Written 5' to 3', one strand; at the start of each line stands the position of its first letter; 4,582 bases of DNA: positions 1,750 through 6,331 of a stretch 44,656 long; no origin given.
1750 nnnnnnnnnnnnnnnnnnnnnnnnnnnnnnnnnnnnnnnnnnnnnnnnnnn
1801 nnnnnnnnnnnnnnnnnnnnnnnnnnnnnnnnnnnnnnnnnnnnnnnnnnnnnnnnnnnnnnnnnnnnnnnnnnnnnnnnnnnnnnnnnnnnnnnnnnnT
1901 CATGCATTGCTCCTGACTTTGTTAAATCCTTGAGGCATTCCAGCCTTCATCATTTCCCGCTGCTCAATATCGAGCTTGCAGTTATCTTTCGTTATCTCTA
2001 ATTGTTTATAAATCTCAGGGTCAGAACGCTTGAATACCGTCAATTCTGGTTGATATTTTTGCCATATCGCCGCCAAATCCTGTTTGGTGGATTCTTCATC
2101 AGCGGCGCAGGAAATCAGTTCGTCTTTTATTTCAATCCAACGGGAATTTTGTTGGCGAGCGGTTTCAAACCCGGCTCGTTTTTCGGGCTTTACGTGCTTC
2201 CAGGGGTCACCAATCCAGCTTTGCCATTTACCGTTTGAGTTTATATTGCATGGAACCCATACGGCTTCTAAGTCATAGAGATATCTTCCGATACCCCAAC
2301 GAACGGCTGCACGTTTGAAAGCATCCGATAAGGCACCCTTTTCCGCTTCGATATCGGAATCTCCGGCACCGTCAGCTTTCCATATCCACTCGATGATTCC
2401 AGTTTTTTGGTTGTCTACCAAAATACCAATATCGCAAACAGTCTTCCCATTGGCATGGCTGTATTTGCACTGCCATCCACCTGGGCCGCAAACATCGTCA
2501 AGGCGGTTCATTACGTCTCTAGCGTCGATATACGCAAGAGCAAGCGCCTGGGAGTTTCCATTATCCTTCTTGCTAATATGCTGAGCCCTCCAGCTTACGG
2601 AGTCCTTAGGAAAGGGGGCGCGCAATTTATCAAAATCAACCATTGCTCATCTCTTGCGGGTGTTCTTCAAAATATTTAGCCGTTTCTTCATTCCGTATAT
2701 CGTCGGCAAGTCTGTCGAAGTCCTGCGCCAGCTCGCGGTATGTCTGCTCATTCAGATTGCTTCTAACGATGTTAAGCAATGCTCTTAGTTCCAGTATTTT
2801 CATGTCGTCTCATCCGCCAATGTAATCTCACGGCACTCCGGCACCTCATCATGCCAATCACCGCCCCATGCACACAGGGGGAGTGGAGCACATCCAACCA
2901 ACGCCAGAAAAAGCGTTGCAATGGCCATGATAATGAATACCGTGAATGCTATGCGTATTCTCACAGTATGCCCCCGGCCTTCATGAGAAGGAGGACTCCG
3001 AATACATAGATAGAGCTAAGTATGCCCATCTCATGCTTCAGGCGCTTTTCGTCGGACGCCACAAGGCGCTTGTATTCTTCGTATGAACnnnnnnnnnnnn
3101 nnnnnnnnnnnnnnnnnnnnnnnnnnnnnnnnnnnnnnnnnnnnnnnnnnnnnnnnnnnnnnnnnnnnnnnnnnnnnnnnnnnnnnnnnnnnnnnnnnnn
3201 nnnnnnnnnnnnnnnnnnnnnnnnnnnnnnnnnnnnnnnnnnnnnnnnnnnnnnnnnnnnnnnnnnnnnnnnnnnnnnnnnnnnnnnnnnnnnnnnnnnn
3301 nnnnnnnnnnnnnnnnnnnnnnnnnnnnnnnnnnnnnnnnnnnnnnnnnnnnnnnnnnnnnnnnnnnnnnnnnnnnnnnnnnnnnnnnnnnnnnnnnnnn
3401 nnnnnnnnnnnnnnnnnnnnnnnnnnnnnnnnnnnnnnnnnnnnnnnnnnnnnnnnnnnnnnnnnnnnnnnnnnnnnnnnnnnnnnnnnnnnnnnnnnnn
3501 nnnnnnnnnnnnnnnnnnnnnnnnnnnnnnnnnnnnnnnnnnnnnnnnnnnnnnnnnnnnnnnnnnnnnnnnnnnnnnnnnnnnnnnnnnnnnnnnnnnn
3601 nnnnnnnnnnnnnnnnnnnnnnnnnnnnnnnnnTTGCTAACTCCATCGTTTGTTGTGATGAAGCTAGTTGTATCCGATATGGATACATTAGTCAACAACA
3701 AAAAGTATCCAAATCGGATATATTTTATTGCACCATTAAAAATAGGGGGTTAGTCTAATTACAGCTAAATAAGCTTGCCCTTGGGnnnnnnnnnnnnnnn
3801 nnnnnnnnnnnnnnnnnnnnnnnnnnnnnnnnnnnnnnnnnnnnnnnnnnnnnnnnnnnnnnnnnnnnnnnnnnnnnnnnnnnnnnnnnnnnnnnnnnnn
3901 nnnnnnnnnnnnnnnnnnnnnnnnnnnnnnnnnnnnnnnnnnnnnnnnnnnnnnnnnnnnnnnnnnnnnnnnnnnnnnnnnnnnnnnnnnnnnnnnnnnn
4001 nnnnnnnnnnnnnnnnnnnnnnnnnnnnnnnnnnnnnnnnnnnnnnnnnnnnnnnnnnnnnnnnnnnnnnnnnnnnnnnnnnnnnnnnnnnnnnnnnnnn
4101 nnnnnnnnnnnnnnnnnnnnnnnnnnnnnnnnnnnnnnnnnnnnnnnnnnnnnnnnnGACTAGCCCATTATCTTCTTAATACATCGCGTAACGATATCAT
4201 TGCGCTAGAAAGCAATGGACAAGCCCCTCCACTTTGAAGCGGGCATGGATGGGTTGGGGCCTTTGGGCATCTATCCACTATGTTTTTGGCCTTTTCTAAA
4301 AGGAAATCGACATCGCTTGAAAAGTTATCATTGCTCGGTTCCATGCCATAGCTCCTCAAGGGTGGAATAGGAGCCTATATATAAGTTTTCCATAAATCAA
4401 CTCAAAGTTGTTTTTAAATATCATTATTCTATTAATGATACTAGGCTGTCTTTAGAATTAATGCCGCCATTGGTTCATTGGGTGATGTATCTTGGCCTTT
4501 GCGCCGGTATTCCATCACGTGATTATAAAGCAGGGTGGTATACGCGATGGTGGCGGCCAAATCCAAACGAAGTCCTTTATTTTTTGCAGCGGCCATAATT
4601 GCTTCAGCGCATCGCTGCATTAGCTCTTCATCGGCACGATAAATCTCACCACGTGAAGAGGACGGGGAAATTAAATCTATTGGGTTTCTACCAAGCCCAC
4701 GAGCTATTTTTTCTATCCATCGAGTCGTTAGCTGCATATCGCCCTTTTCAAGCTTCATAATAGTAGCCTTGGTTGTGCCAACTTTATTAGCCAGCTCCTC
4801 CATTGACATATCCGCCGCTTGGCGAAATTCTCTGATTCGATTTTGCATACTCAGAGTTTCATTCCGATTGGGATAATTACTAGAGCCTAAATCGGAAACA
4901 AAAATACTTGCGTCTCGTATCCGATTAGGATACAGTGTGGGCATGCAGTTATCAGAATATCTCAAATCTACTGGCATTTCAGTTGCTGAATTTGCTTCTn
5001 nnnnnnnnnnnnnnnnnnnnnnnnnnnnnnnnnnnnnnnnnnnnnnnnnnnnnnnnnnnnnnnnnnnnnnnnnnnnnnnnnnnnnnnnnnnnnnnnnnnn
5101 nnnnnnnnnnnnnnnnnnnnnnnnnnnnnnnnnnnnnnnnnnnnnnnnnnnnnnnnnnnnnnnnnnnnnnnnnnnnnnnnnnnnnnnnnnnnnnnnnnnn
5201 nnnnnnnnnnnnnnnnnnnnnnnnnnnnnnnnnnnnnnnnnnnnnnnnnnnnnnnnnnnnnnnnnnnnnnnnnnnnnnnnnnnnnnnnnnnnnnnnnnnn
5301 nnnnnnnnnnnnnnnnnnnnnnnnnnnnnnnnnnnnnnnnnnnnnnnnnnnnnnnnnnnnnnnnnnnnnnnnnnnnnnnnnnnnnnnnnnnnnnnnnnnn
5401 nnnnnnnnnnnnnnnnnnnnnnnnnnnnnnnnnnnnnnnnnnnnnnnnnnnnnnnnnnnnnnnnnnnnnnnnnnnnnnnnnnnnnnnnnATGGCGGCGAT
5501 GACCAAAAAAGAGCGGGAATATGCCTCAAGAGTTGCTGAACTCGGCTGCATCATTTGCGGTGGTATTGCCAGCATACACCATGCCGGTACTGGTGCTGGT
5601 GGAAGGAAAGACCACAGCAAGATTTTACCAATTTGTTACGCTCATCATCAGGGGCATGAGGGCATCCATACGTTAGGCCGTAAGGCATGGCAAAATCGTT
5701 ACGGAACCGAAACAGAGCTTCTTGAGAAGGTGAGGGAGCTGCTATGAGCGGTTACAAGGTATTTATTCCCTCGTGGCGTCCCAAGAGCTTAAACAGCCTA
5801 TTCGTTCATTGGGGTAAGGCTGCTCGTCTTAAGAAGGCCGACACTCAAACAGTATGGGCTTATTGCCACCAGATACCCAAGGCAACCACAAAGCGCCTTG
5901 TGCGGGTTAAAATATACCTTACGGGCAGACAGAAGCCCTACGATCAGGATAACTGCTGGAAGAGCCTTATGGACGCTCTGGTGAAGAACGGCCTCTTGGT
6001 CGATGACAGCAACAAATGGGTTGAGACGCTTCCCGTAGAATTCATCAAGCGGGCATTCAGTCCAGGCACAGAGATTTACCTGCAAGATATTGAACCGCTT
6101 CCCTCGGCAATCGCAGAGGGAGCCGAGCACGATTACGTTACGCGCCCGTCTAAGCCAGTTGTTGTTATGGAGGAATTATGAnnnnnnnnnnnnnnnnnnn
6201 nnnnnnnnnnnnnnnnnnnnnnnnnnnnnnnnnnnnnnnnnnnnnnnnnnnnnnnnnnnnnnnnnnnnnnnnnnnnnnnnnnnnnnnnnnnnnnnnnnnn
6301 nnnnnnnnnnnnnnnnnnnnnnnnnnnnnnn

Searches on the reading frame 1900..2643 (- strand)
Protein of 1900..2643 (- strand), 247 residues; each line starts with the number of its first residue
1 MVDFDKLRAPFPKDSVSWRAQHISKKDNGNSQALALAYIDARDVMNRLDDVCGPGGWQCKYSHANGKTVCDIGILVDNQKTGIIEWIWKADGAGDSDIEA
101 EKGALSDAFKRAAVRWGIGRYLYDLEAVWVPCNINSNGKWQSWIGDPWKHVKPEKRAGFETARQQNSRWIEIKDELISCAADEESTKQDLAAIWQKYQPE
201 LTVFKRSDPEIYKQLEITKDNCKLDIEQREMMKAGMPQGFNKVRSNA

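Call 117: search_protein_families(library=phrogs, proteins=[window:1900-2643:-], max_evalue=0.001)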
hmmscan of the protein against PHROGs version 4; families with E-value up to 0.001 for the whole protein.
window:1900-2643:- (247 aa): 3 families
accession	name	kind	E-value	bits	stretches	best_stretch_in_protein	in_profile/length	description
phrog_1097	-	DNA, RNA and nucleotide metabolism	1e-51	177.2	1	3-143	3-139/251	Erf-like ssDNA annealing protein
phrog_14970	-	unknown function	1.3e-24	88.7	1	14-133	12-122/230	-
phrog_20575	-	unknown function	2e-16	60.8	1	3-89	2-84/91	-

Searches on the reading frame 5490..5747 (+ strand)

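Call 7: search_protein_families(library=pfam, proteins=[window:5490-5747:+], max_evalue=0.1)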
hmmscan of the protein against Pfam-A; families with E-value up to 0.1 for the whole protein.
window:5490-5747:+ (85 aa): 2 families
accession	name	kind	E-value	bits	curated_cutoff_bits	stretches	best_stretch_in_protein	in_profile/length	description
PF16786.11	RecA_dep_nuc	-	1.8e-07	31.7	26.9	1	5-85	2-102/103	Recombination enhancement, RecA-dependent nuclease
PF06147.18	DUF968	-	1.3e-05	25.7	27.8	1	7-81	88-163/171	Protein of unknown function (DUF968)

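Call 8: search_protein_families(library=phrogs, proteins=[window:5490-5747:+], max_evalue=0.1)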
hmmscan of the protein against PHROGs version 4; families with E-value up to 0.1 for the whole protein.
window:5490-5747:+ (85 aa): 8 families
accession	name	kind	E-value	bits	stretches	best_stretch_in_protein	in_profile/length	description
phrog_1588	-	unknown function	1.1e-23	84.5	1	3-84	22-112/132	-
phrog_96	-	DNA, RNA and nucleotide metabolism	0.0003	21.2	1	7-80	248-322/334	HNH endonuclease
phrog_398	-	unknown function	0.0027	18.3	1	19-73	148-206/225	-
phrog_22514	-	DNA, RNA and nucleotide metabolism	0.0041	18.2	1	8-72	55-127/187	HNH endonuclease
phrog_18962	-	unknown function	0.0045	17.8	1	8-62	54-111/166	-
phrog_2321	-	DNA, RNA and nucleotide metabolism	0.0048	17.8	1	4-54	80-135/186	Ref-like RecA filament endonuclease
phrog_8048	-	DNA, RNA and nucleotide metabolism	0.019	15.2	1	4-61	163-238/273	HNH endonuclease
phrog_23141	-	unknown function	0.025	15.6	1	31-78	11-57/71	-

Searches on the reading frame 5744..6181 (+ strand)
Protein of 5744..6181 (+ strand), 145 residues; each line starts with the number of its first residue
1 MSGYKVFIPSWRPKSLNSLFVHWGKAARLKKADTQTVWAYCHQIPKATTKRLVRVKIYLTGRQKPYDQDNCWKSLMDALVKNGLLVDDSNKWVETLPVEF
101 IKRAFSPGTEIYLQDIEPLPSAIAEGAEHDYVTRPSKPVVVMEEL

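Call 7: search_protein_families(library=pfam, proteins=[window:5744-6181:+], max_evalue=0.1)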
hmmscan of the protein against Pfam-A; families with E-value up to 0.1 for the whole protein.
window:5744-6181:+ (145 aa): 2 families
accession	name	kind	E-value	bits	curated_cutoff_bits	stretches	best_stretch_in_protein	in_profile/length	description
PF05866.16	RusA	-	0.00013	23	22.8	1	40-112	57-122/124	Endodeoxyribonuclease RusA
PF09626.15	DHC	-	0.086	14.3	22.2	0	10-56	21-63/116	Dihaem cytochrome c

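Call 8: search_protein_families(library=phrogs, proteins=[window:5744-6181:+], max_evalue=0.1)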
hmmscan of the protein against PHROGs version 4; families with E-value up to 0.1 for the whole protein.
window:5744-6181:+ (145 aa): 8 families
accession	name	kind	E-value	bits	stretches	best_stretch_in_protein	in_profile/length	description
phrog_34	-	DNA, RNA and nucleotide metabolism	7.4e-09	36.6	1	12-95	81-173/259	RusA-like Holliday junction resolvase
phrog_1682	-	DNA, RNA and nucleotide metabolism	2.1e-06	28.3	1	22-118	47-147/387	RusA-like Holliday junction resolvase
phrog_11573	-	unknown function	0.00054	21.2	1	50-89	46-84/110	-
phrog_1532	-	unknown function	0.001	19.8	1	64-90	22-48/80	-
phrog_4632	-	DNA, RNA and nucleotide metabolism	0.0061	17.4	1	22-103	49-148/171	RusA-like Holliday junction resolvase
phrog_11894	-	DNA, RNA and nucleotide metabolism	0.0073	17.6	1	34-95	42-102/122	RusA-like Holliday junction resolvase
phrog_140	-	DNA, RNA and nucleotide metabolism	0.026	15.2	1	41-89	99-144/219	RusA-like Holliday junction resolvase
phrog_8634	-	DNA, RNA and nucleotide metabolism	0.063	13.4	1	30-83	38-91/228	DNA primase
